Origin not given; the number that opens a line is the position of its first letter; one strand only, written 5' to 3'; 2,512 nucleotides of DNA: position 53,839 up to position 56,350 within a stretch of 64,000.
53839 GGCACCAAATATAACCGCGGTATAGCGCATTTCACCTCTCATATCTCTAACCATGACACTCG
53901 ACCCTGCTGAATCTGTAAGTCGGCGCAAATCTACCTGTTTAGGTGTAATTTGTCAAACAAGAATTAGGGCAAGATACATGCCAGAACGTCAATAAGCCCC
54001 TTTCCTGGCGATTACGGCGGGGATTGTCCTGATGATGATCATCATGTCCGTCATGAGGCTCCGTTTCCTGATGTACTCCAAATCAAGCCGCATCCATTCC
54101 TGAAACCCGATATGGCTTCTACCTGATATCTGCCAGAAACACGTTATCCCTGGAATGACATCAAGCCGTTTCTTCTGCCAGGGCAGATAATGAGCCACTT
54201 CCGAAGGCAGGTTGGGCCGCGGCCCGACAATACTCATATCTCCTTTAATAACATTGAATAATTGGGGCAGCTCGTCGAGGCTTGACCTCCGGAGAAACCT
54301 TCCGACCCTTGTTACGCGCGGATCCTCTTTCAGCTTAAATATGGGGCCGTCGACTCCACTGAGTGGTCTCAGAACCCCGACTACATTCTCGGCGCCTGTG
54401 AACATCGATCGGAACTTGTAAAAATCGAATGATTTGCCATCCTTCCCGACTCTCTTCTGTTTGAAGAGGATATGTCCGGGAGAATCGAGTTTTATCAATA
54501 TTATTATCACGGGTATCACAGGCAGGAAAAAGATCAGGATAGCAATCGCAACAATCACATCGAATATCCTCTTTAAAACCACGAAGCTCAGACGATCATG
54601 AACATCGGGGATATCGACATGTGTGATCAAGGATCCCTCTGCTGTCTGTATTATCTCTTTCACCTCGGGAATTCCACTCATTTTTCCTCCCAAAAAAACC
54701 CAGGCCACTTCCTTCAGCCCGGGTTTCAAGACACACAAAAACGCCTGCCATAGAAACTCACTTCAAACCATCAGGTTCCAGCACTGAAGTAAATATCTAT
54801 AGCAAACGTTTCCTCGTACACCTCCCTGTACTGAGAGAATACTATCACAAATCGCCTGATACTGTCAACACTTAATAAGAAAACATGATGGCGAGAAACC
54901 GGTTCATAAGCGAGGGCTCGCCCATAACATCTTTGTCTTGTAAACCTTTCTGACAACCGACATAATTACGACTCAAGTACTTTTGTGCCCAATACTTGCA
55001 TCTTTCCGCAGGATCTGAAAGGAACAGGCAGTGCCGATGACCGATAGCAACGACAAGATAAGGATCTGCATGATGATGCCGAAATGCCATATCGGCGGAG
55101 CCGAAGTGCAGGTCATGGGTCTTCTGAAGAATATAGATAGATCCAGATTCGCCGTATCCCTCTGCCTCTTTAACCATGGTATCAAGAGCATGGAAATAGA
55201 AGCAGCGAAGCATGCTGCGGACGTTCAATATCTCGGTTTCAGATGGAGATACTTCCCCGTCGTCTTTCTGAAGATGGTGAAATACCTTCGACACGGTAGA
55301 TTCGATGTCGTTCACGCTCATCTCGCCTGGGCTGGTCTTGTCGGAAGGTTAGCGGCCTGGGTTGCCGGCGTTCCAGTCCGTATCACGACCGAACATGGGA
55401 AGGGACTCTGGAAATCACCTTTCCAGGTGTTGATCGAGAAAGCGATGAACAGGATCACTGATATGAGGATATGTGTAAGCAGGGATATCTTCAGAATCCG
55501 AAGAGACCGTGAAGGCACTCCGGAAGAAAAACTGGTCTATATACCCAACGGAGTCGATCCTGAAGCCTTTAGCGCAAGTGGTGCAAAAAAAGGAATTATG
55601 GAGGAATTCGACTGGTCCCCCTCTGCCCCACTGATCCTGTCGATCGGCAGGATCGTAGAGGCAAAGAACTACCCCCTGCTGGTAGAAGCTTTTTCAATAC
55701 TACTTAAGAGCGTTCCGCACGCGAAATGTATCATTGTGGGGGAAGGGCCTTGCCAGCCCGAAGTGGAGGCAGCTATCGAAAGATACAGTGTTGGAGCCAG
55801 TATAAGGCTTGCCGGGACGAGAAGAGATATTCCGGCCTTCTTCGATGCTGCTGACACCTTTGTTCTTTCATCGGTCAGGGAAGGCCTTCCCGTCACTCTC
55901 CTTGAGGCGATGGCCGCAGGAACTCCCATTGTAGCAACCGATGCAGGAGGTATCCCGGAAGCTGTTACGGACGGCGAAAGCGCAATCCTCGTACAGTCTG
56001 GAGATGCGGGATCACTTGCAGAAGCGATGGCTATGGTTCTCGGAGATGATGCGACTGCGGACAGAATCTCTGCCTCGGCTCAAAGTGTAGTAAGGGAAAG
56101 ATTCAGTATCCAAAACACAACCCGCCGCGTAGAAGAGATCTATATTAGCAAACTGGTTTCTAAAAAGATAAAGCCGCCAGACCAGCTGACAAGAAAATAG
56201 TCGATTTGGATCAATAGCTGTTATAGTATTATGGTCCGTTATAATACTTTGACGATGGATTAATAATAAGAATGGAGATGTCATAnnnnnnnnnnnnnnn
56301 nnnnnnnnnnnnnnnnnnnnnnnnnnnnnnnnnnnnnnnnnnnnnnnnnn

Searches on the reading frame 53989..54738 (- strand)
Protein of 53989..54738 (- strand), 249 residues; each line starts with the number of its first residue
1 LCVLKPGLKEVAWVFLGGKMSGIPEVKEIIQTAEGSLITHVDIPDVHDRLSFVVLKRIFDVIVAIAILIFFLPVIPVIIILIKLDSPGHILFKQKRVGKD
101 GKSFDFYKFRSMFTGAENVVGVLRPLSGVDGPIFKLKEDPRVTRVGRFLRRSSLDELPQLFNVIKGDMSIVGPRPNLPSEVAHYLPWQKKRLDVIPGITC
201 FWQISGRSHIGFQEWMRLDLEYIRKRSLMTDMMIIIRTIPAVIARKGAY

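Call 18: search_protein_families(library=pfam, proteins=[window:53989-54738:-], max_evalue=0.01)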
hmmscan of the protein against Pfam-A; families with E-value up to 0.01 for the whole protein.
window:53989-54738:- (249 aa): 1 family
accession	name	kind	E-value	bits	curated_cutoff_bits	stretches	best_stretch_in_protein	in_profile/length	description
PF02397.22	Bac_transf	-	5.2e-67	225.3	27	1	56-243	1-178/179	Bacterial sugar transferase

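Call 52: search_protein_families(library=ncbifam, proteins=[window:53989-54738:-], max_evalue=0.00001)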
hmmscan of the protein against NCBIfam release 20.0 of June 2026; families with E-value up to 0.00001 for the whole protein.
window:53989-54738:- (249 aa): 10 families
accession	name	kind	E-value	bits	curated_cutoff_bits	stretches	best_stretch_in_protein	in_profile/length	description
TIGR03025.1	EPS_sugtrans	subfamily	2e-85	287.7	295.55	1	53-249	255-445/445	exopolysaccharide biosynthesis polyprenyl glycosylphosphotransferase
NF041877.1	EPS_EpsZ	equivalog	9.7e-77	258.5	800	1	53-248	263-458/459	exopolysaccharide biosynthesis polyisoprenyl-phosphate hexose-1-phosphate transferase EpsZ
TIGR03022.1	WbaP_sugtrans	subfamily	2.6e-72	244.5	403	1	19-249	224-456/456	undecaprenyl-phosphate galactose phosphotransferase WbaP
TIGR03023.1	WcaJ_sugtrans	equivalog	9.2e-69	232.9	410.75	1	52-249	259-453/453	undecaprenyl-phosphate glucose phosphotransferase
NF052601.1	undeca_RfbP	equivalog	9.4e-63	211.7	330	1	49-247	38-242/244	undecaprenyl-phosphate galactose phosphotransferase family protein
TIGR03013.1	EpsB_2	subfamily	6.5e-55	187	393.35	1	53-248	252-442/443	TIGR03013 family XrtA/PEP-CTERM system glycosyltransferase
NF011751.0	PRK15204.1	equivalog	5.8e-44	150.5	907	1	51-249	275-476/476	undecaprenyl-phosphate galactose phosphotransferase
NF007518.0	PRK10124.1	equivalog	1.7e-41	142.5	684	1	53-249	271-464/464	undecaprenyl-phosphate glucose phosphotransferase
NF050817.1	PolSacchBiosHfsE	equivalog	8e-38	130.3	750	1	53-244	269-461/467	polysaccharide biosynthesis protein HfsE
NF045514.1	glycotran_HepC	equivalog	3.2e-28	98.5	140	1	51-175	112-211/220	heterocyst development glycosyltransferase HepC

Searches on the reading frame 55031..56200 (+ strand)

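Call 31: search_protein_families(library=pfam, proteins=[window:55031-56200:+], max_evalue=0.001)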
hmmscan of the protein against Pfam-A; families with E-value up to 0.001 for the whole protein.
window:55031-56200:+ (389 aa): 7 families
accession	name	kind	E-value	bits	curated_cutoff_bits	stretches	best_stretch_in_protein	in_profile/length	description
PF00534.26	Glycos_transf_1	-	2.1e-37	128.7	26.4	1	194-351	10-170/172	Glycosyl transferases group 1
PF13692.12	Glyco_trans_1_4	-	1.2e-35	123.3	27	1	200-339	2-142/142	Glycosyl transferases group 1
PF13439.12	Glyco_transf_4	-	2.9e-21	76.7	28.5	1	21-178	1-169/170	Glycosyltransferase Family 4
PF13579.12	Glyco_trans_4_4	-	1.7e-15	58.2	29.7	1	22-174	1-158/158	Glycosyl transferase 4-like domain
PF13524.12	Glyco_trans_1_2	-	1.2e-07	32.2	25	1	261-366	20-141/144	Glycosyl transferase-like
PF20706.3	GT4-conflict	-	2.6e-06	27.1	26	1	198-368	196-369/385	Family 4 Glycosyltransferase in conflict systems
PF13477.12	Glyco_trans_4_2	-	0.0001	22.9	23.4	1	71-138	57-123/139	Glycosyl transferase 4-like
